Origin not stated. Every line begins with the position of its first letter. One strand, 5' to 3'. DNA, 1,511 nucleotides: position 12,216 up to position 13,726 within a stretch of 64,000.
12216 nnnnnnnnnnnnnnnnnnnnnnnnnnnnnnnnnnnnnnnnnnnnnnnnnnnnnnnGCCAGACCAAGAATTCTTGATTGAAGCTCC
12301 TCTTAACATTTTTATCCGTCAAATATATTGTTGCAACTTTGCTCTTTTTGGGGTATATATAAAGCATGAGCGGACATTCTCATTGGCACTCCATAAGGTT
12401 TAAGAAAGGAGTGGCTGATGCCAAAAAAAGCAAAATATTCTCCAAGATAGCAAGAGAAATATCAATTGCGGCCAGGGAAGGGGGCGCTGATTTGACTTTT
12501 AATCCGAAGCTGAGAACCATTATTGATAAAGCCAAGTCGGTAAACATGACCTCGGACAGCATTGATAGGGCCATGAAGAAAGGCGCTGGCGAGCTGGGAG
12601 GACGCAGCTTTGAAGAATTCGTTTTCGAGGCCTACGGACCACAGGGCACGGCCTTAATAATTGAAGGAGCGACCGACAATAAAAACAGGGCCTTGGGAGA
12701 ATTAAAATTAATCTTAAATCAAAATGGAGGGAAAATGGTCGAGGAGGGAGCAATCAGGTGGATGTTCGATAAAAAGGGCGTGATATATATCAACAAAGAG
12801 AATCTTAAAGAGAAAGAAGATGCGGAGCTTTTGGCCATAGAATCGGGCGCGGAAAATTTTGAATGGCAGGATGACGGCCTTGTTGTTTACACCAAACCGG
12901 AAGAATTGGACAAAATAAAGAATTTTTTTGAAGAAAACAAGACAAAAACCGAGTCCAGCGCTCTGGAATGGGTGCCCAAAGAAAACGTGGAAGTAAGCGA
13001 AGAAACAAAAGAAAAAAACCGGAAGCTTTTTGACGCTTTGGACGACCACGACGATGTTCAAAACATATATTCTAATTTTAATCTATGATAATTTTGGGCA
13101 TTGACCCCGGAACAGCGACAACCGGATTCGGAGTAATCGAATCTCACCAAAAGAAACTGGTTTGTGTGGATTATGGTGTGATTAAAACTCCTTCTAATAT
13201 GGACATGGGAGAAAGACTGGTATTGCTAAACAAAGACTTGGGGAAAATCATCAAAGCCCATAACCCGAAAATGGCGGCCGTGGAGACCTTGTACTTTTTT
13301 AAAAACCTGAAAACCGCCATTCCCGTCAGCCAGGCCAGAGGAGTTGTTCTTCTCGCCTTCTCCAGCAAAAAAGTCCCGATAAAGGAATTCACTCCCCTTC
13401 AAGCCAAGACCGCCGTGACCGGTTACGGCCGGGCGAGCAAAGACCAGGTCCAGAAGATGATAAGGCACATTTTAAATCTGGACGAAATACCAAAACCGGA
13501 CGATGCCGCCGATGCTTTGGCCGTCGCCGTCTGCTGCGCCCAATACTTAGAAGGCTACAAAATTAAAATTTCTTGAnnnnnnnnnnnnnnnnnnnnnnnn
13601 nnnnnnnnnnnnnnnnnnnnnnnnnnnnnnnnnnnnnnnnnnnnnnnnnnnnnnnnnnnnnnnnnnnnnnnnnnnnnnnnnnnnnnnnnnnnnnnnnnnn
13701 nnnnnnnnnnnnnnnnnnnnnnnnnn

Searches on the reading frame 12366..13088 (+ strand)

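Call 28: search_protein_families(library=pfam, proteins=[window:12366-13088:+])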
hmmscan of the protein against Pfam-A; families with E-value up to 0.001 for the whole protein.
window:12366-13088:+ (240 aa): 2 families
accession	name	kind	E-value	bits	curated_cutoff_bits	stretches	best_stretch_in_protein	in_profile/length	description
PF01709.26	Transcrip_reg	-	3.5e-50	170.3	27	1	82-238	1-160/160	TACO1/YebC second and third domain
PF20772.2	TACO1_YebC_N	-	3.5e-28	98.3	36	1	5-76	1-73/73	TACO1/YebC protein N-terminal domain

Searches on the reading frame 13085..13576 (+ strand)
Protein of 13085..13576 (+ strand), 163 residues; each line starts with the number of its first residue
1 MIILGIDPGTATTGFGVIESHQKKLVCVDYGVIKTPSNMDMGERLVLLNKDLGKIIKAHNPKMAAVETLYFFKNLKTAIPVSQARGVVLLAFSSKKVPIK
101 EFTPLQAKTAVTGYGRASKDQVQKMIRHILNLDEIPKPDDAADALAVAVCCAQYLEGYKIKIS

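Call 28: search_protein_families(library=pfam, proteins=[window:13085-13576:+])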
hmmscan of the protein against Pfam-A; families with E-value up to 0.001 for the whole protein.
window:13085-13576:+ (163 aa): 1 family
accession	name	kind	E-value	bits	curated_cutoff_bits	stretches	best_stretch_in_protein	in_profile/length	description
PF02075.23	RuvC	-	8.8e-51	172.1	22.2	1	3-150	1-147/148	Crossover junction endodeoxyribonuclease RuvC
